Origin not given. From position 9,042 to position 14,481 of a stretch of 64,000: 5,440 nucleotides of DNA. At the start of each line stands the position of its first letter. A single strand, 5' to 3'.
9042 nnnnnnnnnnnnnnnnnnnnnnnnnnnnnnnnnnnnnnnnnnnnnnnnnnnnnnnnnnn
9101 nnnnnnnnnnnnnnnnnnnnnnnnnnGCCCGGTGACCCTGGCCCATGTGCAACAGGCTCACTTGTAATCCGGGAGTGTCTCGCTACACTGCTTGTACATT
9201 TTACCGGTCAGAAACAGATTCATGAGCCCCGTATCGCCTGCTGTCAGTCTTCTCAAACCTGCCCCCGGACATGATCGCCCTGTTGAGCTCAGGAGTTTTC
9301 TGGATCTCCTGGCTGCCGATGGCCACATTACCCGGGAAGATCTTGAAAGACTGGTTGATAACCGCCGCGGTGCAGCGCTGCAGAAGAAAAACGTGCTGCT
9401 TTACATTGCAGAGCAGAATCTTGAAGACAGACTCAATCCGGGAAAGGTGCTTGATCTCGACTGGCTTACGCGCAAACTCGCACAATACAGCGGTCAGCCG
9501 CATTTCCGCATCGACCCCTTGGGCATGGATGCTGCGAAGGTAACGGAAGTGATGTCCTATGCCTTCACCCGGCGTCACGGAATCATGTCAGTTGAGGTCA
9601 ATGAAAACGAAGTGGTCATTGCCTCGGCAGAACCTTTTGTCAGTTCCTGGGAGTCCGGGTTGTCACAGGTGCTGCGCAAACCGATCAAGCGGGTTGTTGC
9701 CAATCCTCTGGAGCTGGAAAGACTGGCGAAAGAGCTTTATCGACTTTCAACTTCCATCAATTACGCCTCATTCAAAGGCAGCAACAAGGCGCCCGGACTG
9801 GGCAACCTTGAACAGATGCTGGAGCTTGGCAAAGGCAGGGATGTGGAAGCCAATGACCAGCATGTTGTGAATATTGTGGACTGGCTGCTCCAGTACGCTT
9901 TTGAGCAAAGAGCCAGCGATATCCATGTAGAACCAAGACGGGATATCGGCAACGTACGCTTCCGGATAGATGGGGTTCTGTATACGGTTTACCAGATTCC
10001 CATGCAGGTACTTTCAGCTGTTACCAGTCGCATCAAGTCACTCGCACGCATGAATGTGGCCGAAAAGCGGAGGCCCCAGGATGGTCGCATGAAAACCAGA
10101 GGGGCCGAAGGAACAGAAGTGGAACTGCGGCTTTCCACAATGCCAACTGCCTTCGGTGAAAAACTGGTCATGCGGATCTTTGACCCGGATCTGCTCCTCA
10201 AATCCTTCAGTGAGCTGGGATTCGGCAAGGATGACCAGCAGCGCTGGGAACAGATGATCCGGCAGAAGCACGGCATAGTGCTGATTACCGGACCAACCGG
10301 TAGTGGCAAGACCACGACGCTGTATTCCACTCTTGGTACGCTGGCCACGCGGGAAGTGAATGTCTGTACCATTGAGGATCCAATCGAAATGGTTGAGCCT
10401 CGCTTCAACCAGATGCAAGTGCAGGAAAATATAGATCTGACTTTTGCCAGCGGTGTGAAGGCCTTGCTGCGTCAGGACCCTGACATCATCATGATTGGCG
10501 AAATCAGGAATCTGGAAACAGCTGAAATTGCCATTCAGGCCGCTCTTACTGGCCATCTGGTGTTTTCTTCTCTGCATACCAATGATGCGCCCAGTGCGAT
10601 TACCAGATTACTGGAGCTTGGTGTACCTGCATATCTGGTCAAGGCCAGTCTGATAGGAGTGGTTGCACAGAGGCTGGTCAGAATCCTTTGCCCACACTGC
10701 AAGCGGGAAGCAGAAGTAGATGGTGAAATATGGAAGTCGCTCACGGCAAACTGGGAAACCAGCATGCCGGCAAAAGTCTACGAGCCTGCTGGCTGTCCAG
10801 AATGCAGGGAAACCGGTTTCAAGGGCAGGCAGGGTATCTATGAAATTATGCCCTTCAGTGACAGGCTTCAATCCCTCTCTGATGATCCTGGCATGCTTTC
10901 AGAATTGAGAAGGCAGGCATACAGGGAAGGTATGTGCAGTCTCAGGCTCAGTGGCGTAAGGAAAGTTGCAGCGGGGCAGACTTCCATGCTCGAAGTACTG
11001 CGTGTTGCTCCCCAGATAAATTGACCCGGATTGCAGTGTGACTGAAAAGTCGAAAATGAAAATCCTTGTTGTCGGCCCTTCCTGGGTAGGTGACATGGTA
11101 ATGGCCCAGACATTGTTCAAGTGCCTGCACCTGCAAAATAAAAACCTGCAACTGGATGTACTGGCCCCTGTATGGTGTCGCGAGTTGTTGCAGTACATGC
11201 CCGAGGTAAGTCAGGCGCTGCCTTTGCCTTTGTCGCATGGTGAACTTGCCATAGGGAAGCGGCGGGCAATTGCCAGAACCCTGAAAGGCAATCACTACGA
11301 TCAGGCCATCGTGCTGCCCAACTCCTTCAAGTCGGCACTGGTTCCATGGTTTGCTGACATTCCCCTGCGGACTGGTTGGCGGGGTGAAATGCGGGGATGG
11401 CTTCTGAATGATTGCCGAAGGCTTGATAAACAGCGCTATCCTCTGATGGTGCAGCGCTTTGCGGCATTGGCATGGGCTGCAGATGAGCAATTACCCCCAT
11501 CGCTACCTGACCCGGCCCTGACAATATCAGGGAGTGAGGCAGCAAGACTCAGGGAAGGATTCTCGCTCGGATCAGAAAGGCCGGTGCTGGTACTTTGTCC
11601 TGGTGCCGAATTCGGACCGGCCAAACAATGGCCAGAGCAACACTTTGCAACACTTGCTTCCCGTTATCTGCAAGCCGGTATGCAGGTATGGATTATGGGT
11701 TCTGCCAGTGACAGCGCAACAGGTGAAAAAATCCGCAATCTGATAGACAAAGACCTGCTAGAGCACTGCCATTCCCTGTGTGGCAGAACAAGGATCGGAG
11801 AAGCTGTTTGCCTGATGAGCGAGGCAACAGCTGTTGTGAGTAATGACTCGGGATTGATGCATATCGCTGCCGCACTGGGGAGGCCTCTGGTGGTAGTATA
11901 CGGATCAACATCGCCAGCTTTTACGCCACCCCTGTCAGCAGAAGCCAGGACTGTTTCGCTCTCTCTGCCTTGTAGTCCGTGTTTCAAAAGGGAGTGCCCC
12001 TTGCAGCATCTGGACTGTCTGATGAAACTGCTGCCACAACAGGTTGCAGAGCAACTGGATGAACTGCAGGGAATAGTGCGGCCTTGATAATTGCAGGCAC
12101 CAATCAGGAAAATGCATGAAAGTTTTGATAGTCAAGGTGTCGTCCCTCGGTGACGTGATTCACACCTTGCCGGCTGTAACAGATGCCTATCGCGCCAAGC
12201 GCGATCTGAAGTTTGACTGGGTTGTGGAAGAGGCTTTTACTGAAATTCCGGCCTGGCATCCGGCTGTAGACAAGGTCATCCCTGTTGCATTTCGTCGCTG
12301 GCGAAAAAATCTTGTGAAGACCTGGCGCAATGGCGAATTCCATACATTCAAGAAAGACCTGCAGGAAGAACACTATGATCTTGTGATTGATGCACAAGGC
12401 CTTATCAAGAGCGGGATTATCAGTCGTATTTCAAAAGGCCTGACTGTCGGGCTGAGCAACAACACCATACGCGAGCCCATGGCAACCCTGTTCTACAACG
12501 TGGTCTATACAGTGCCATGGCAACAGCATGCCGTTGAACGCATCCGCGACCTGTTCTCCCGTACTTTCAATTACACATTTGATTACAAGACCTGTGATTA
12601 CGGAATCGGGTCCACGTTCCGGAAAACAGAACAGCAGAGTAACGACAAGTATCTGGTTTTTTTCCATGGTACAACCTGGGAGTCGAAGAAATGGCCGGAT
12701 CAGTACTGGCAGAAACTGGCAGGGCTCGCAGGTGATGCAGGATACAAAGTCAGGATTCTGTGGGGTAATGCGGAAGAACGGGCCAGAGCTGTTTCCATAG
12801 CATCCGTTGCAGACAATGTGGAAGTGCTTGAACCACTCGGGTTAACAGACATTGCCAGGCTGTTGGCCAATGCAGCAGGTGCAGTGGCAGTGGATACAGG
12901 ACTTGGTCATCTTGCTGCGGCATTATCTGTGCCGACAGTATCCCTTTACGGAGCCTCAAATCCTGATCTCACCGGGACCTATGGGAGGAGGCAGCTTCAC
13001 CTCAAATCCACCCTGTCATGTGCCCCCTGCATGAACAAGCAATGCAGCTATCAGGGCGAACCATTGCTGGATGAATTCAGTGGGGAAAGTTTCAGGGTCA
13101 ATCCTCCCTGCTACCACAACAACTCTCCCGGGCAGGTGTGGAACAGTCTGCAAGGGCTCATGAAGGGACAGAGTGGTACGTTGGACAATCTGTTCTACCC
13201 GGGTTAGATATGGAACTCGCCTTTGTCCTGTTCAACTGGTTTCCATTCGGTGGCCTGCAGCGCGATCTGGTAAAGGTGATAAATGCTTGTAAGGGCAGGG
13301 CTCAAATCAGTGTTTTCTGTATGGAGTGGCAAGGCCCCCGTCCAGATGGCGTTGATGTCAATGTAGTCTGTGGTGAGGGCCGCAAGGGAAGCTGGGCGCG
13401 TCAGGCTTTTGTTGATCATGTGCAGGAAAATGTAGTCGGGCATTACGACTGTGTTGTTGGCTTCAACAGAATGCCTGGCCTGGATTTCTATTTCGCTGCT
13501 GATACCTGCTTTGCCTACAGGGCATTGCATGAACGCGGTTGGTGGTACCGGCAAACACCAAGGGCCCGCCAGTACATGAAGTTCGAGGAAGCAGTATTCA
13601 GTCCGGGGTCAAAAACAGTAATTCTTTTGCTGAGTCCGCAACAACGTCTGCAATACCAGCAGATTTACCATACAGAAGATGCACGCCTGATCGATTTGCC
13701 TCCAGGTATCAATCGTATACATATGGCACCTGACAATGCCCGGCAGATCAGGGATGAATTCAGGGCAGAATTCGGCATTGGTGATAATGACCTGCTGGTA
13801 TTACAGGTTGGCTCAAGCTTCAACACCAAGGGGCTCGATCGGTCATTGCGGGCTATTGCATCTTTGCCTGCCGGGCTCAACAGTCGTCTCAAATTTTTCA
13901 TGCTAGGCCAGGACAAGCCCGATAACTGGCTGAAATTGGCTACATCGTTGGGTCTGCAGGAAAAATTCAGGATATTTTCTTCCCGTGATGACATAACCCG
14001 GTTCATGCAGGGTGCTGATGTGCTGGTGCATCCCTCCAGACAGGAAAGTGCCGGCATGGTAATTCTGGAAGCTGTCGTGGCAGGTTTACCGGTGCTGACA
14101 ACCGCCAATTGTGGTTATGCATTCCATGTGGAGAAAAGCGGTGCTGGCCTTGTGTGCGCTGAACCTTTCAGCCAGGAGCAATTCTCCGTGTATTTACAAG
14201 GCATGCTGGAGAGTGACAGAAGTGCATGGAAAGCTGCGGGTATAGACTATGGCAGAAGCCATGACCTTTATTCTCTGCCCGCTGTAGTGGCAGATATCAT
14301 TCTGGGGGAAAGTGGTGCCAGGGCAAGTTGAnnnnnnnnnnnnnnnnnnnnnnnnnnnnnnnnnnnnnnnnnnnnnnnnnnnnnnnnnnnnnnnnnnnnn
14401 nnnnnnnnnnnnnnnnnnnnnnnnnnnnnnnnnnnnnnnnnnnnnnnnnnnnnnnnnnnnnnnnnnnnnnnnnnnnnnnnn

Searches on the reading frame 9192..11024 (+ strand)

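Call 77: search_protein_families(library=pfam, proteins=[window:9192-11024:+], max_evalue=0.00001)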
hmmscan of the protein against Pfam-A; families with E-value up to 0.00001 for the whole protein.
window:9192-11024:+ (610 aa): 2 families
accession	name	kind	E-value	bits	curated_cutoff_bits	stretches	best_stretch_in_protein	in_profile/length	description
PF00437.27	T2SSE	-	4.5e-126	420.9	24.9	1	220-604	3-370/370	Type II/IV secretion system protein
PF05157.20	MshEN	-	1.4e-08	35.1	23.1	1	101-186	2-87/90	MshEN domain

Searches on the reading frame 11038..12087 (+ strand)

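Call 78: search_protein_families(library=pfam, proteins=[window:11038-12087:+], max_evalue=0.001)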
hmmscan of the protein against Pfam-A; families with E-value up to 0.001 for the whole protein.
window:11038-12087:+ (349 aa): 1 family
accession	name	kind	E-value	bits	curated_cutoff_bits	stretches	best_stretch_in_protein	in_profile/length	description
PF01075.23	Glyco_transf_9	-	1.3e-73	247.8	22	1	75-324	1-245/247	Glycosyltransferase family 9 (heptosyltransferase)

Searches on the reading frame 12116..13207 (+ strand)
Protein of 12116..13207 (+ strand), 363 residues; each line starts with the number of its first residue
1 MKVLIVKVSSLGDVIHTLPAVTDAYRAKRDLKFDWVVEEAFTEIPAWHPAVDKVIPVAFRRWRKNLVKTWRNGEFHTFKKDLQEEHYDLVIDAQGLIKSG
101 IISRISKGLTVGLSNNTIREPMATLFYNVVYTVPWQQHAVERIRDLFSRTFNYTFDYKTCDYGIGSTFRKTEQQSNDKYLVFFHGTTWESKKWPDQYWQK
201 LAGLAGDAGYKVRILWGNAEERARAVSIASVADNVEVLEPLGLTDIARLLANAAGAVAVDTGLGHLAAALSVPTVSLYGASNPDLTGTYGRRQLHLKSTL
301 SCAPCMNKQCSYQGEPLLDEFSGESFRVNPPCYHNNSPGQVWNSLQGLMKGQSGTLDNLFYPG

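Call 78: search_protein_families(library=pfam, proteins=[window:12116-13207:+], max_evalue=0.001)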
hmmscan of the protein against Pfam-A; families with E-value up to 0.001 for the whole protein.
window:12116-13207:+ (363 aa): 1 family
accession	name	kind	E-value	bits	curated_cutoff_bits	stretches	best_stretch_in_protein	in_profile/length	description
PF01075.23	Glyco_transf_9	-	1.3e-61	208.5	22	1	77-313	3-244/247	Glycosyltransferase family 9 (heptosyltransferase)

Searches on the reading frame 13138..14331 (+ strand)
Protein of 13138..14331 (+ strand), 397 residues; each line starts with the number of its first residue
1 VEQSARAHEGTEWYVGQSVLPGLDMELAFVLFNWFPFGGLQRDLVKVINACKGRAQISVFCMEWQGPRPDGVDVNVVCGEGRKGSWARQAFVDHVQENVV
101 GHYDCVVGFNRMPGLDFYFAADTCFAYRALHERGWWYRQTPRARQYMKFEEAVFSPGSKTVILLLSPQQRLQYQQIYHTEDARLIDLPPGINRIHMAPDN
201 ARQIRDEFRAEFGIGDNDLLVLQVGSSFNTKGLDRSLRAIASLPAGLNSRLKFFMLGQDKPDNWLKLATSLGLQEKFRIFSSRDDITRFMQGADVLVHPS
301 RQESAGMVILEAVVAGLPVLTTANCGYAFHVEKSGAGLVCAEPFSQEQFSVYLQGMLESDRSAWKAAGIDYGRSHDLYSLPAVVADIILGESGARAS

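Call 78: search_protein_families(library=pfam, proteins=[window:13138-14331:+], max_evalue=0.001)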
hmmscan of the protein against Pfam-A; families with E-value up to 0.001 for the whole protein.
window:13138-14331:+ (397 aa): 3 families
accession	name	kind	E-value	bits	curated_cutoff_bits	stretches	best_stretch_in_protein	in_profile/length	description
PF00534.26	Glycos_transf_1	-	4.3e-28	98.4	26.4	1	205-360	2-159/172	Glycosyl transferases group 1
PF13692.12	Glyco_trans_1_4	-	1.4e-18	67.9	27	1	221-350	4-133/142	Glycosyl transferases group 1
PF20706.3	GT4-conflict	-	2.2e-11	43.8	26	1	215-366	194-349/385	Family 4 Glycosyltransferase in conflict systems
